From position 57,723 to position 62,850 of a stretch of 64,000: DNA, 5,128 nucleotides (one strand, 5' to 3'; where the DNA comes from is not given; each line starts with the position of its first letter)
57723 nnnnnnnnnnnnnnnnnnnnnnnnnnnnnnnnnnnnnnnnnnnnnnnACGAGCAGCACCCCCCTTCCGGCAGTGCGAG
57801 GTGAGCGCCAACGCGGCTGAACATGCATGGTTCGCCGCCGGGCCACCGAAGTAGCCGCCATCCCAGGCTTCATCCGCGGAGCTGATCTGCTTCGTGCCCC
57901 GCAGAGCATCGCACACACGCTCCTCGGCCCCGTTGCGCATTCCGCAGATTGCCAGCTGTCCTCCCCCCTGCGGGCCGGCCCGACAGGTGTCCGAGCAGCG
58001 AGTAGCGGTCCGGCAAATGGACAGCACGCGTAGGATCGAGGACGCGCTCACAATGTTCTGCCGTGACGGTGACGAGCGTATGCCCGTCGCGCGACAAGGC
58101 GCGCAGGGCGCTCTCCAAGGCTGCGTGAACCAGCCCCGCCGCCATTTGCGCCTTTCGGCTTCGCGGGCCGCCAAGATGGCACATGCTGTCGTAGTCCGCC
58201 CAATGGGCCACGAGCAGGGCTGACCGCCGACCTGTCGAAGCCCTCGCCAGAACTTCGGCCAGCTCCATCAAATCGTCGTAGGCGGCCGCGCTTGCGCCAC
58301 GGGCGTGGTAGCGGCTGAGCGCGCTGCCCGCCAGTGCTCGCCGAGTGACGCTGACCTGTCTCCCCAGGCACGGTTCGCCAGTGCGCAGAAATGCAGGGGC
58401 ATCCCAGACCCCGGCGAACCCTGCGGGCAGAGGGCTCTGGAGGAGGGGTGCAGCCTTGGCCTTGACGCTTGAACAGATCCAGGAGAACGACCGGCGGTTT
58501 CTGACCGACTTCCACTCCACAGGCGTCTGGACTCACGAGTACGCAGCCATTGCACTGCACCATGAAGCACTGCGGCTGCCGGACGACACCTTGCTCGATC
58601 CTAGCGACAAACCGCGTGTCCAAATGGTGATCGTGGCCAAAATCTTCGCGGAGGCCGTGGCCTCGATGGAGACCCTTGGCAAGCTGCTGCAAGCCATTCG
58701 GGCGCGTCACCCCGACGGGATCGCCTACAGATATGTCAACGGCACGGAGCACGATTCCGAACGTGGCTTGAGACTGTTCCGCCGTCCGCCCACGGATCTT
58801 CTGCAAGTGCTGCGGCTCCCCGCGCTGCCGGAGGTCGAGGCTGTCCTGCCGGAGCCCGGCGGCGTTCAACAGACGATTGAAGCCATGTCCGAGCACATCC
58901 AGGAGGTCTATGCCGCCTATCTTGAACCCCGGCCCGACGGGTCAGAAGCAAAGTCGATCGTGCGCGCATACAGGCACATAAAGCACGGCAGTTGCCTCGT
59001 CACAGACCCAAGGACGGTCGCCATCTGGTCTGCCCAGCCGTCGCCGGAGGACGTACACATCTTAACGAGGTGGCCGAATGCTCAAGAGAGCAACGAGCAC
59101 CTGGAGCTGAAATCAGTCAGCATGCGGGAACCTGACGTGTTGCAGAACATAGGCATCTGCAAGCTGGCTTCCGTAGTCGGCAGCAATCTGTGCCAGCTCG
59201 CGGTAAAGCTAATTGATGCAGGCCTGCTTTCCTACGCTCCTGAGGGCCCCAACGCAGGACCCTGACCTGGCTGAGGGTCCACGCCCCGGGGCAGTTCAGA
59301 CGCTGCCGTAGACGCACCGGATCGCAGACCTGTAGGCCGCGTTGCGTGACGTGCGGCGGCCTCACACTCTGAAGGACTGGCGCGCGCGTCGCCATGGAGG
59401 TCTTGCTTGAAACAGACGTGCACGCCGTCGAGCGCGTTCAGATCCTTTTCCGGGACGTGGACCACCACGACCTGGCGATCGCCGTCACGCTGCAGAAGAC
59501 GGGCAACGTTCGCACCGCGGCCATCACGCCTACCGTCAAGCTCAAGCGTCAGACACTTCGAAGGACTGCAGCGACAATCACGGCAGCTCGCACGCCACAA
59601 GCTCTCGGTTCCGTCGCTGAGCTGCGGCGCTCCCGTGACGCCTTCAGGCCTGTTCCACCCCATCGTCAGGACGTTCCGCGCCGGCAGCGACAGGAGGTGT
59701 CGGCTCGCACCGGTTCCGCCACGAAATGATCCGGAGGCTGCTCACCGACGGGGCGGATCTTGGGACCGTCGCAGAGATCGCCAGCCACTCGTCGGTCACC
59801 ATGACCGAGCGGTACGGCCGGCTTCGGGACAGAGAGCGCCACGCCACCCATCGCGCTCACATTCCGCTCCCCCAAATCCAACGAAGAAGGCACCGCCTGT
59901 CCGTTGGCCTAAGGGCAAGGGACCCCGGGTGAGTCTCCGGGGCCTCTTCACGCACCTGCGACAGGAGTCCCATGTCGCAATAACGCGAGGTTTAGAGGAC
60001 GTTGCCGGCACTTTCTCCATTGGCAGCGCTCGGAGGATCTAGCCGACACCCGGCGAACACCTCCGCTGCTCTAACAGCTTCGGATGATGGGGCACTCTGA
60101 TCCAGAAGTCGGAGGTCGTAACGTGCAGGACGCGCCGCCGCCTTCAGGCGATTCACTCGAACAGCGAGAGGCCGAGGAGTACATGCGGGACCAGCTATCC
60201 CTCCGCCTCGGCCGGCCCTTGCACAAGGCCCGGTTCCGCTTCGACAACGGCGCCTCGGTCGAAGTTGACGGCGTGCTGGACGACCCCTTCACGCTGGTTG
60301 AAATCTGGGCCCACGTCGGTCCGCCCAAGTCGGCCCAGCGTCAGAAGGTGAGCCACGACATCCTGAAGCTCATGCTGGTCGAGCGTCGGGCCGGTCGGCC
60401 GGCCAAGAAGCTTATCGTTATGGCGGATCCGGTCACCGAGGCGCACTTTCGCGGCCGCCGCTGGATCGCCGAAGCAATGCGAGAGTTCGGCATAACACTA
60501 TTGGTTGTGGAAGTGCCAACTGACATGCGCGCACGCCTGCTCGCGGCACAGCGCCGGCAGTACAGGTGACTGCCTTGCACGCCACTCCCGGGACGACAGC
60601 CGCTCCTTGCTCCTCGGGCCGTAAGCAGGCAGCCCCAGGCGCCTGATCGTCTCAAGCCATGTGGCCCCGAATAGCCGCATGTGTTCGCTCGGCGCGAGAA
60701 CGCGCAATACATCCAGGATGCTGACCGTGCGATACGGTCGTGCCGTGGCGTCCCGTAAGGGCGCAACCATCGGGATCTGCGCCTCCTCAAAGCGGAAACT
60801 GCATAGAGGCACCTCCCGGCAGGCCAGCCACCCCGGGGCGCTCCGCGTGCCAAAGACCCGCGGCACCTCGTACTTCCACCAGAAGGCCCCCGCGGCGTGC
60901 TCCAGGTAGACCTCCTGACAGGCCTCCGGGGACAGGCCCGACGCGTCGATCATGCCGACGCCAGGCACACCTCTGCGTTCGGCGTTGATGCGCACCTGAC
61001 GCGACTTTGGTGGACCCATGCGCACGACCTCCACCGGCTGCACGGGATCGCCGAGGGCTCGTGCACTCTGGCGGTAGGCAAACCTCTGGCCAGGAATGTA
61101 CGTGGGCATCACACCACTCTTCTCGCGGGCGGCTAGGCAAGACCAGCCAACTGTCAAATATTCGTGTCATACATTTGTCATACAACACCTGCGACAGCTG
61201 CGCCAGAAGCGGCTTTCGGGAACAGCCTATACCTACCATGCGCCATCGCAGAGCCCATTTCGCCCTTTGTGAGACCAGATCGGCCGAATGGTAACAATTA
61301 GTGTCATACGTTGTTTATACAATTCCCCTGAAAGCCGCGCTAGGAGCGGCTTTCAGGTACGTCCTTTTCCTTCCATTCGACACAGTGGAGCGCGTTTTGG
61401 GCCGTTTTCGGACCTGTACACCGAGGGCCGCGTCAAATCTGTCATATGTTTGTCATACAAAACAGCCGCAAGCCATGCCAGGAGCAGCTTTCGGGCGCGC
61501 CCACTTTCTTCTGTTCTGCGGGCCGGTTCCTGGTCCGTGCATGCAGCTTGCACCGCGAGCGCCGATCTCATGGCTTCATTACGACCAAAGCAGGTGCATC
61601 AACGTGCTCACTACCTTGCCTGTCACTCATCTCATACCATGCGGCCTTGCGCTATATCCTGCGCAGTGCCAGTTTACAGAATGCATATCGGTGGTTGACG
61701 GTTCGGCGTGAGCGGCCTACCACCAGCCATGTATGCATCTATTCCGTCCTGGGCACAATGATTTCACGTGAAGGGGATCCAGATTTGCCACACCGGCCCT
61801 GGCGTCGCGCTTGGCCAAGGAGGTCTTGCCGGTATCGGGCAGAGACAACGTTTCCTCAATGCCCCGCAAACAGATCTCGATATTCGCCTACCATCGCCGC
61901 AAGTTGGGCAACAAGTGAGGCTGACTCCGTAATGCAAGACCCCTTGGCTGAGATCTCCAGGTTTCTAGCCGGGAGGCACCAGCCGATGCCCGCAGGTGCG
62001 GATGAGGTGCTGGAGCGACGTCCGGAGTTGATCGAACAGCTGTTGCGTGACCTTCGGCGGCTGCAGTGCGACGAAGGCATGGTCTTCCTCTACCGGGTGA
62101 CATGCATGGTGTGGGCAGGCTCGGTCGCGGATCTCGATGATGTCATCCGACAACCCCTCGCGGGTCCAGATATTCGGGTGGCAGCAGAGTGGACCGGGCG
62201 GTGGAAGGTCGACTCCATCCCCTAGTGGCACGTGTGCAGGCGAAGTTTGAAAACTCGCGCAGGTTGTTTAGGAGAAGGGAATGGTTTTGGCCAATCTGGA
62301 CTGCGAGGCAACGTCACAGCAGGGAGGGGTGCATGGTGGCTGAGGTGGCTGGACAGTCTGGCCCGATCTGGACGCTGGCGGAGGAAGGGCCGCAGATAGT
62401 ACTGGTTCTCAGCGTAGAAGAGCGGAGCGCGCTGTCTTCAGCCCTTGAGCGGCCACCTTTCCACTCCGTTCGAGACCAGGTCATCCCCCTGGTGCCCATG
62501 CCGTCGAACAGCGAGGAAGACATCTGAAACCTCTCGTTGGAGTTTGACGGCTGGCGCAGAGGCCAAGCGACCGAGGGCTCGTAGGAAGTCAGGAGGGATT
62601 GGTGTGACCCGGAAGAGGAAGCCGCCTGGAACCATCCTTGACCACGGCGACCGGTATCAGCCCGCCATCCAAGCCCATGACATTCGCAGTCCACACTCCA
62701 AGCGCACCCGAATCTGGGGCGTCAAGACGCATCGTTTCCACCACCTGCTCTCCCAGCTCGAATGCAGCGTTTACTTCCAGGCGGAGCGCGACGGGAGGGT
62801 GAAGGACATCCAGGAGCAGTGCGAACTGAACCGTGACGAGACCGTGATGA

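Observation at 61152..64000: Tn7-like transposon end with unusually long, widely spaced repeat units, two small unknown ORFs, then tnsA-tnsB; the element runs off the window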

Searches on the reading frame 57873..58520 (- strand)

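Call 82: search_protein_families(library=pfam, proteins=[window:57873-58520:-], max_evalue=1)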
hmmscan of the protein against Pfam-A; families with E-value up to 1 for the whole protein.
window:57873-58520:- (216 aa): 1 family
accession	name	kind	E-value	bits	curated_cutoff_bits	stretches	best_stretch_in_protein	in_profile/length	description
PF01663.27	Phosphodiest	-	0.018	15.1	23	1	89-156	147-219/342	Type I phosphodiesterase / nucleotide pyrophosphatase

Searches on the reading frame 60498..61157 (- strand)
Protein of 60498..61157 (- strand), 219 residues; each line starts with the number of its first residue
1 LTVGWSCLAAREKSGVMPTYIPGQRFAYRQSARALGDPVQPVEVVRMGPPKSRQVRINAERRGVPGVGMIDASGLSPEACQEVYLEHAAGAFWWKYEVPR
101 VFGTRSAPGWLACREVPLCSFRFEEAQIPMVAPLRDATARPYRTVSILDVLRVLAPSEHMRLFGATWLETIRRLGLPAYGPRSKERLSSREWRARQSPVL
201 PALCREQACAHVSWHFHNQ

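Call 3: search_protein_families(library=pfam, proteins=[window:60498-61157:-], max_evalue=1)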
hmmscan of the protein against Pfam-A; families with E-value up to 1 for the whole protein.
window:60498-61157:- (219 aa): 0 families

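Call 6: search_protein_families(library=ncbifam, proteins=[window:60498-61157:-], max_evalue=1)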
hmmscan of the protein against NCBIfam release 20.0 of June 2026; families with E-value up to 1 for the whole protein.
window:60498-61157:- (219 aa): 0 families

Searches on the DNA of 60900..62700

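Call 34: search_rna_families(source=window, start=60900, end=62700, threshold=evalue, max_evalue=10)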
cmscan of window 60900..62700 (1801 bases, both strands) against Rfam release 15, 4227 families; matches with E-value up to 10: 1.
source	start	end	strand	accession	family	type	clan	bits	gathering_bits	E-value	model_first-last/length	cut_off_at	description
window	62238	62294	+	RF01630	ceN40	Gene; snRNA; snoRNA; CD-box;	-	13.7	35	5.3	1-123/123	no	Nematode snoRNA ceN40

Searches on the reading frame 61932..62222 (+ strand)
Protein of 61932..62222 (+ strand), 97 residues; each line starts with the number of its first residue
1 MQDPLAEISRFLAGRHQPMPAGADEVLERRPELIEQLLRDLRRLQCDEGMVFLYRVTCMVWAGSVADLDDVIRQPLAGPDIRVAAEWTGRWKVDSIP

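Call 3: search_protein_families(library=pfam, proteins=[window:61932-62222:+], max_evalue=1)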
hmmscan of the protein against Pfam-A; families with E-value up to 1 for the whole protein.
window:61932-62222:+ (97 aa): 0 families

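Call 6: search_protein_families(library=ncbifam, proteins=[window:61932-62222:+], max_evalue=1)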
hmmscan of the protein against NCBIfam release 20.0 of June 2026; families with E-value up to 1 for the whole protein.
window:61932-62222:+ (97 aa): 0 families

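Call 70: predict_structure(protein=window:61932-62222:+)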
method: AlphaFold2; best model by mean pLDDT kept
length: 97 residues; sequences in the alignment: 1
mean_pLDDT: 55.7   pTM: 0.45
mean pLDDT of the five models: 55.7, 48.6, 47.1, 45.6, 43.8
residues with pLDDT >= 90: 0; 70-90: 14; 50-70: 48; < 50: 35
segments of 3 or more residues with pLDDT < 50: 63-68, 74-97
pLDDT, mean of each block of 10 residues (from residue 1): 71 65 67 68 54 52 47 46 45 36
secondary structure, 60 per line:
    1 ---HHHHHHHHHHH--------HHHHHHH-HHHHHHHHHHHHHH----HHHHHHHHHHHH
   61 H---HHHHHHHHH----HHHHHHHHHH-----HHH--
elements in order: H4-14 H23-29 H31-44 H49-61 H65-73 H78-87

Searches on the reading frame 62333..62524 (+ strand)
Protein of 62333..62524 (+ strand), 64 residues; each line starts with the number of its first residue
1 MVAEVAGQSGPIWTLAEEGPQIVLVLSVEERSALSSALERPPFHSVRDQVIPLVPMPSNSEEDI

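Call 3: search_protein_families(library=pfam, proteins=[window:62333-62524:+], max_evalue=1)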
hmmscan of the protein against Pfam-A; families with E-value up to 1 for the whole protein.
window:62333-62524:+ (64 aa): 0 families

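Call 6: search_protein_families(library=ncbifam, proteins=[window:62333-62524:+], max_evalue=1)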
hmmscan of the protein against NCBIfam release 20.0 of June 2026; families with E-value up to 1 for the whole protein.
window:62333-62524:+ (64 aa): 0 families

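Call 69: predict_structure(protein=window:62333-62524:+)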
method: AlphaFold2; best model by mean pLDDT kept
length: 64 residues; sequences in the alignment: 1
mean_pLDDT: 64.1   pTM: 0.31
mean pLDDT of the five models: 64.1, 60.9, 59.1, 54.7, 50.2
residues with pLDDT >= 90: 1; 70-90: 18; 50-70: 33; < 50: 12
segments of 3 or more residues with pLDDT < 50: 1-11
pLDDT, mean of each block of 10 residues (from residue 1): 43 55 82 82 58 64 64
secondary structure, 60 per line:
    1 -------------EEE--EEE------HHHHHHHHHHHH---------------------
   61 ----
elements in order: E14-16 E19-21 H28-39
